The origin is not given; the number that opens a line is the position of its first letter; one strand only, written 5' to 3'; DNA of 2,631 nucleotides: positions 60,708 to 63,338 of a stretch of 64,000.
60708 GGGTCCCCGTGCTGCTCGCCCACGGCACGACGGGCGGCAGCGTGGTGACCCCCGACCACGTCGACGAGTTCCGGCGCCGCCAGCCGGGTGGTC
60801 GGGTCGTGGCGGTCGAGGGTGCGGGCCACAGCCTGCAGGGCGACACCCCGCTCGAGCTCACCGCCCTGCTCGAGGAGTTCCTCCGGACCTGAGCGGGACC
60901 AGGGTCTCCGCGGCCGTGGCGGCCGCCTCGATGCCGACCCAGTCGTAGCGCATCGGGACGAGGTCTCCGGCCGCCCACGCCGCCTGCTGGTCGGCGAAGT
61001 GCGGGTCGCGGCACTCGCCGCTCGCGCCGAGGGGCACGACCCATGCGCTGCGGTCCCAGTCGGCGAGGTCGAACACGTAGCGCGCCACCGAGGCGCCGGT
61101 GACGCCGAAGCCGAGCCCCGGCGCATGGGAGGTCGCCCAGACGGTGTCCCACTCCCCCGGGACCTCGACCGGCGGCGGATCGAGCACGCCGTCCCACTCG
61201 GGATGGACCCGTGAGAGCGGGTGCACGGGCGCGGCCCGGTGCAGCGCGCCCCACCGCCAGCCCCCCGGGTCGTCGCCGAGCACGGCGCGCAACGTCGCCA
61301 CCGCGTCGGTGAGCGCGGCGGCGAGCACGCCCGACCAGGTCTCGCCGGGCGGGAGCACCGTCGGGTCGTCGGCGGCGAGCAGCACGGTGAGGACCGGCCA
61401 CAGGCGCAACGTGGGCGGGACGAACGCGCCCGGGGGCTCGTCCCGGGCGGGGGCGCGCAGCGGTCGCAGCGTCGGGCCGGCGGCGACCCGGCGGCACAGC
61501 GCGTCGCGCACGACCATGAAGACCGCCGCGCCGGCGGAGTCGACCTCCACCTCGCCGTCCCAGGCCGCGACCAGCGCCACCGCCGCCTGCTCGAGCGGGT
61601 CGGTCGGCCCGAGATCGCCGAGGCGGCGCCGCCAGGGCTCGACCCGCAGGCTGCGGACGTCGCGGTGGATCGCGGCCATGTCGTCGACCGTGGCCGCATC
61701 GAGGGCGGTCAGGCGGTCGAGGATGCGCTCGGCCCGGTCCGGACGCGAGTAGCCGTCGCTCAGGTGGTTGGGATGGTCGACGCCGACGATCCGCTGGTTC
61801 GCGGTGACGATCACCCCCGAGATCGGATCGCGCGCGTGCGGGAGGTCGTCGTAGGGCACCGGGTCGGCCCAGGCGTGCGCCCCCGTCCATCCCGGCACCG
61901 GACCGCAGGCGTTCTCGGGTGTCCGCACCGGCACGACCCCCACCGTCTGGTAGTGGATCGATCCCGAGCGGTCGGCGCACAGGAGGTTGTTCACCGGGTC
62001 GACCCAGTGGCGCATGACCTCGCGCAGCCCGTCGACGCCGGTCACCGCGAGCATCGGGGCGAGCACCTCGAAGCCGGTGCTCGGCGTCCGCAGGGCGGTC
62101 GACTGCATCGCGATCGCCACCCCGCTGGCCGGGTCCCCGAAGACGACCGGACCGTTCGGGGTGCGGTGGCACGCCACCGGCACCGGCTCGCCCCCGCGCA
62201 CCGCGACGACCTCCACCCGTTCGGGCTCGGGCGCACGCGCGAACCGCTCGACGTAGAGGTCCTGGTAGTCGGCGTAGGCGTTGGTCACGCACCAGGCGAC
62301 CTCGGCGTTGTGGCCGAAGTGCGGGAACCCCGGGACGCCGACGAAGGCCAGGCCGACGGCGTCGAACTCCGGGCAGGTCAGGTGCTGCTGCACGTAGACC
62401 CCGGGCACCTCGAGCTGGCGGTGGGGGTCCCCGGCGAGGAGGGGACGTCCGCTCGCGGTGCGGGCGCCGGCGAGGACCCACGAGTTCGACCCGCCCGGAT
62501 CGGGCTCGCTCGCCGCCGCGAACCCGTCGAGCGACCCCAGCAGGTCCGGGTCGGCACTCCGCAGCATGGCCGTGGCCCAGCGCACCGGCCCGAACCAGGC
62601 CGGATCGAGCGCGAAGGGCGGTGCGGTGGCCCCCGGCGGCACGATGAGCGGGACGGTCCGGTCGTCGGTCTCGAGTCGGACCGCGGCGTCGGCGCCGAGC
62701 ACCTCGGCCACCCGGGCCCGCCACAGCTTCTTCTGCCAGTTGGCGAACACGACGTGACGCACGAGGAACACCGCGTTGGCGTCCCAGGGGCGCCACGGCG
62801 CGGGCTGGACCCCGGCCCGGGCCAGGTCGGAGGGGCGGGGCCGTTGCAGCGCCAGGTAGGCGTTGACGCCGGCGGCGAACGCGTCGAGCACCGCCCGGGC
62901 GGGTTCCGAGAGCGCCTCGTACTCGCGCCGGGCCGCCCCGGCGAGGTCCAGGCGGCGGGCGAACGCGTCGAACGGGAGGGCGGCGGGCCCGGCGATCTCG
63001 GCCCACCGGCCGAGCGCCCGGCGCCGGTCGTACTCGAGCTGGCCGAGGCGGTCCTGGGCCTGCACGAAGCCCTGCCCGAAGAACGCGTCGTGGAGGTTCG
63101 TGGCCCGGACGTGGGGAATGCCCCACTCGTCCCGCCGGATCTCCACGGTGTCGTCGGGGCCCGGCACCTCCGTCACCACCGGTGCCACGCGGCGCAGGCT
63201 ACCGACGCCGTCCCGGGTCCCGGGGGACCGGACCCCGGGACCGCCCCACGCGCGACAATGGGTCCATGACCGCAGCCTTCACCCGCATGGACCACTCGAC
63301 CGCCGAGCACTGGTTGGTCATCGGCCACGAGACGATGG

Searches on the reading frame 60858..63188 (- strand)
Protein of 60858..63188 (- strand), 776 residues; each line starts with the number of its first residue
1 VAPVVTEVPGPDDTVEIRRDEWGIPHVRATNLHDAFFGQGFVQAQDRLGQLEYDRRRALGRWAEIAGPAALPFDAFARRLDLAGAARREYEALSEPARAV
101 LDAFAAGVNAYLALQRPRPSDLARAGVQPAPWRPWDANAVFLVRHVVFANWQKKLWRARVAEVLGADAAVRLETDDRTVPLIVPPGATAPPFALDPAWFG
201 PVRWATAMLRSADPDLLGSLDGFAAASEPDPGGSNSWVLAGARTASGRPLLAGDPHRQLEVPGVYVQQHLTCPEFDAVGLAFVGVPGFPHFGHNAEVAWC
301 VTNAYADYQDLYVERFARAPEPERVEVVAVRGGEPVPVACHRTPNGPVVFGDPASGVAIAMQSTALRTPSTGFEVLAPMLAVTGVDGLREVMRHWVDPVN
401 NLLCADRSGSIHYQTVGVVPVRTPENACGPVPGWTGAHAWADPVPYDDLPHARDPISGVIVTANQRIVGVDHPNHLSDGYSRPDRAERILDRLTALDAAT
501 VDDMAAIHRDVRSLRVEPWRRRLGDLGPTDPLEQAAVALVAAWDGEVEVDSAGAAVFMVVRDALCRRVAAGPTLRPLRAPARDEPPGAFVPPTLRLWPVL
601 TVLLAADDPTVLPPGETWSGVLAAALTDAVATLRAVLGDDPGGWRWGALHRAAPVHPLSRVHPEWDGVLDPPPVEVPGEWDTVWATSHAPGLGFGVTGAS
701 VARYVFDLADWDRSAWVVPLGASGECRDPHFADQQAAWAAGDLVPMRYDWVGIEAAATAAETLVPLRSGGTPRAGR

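Call 19: search_protein_families(library=pfam, proteins=[window:60858-63188:-], max_evalue=0.01)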
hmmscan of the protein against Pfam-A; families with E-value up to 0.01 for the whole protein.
window:60858-63188:- (776 aa): 1 family
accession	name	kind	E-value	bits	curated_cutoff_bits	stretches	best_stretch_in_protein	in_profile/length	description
PF01804.23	Penicil_amidase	-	2.7e-180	602.2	21.3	1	14-754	1-674/675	Penicillin amidase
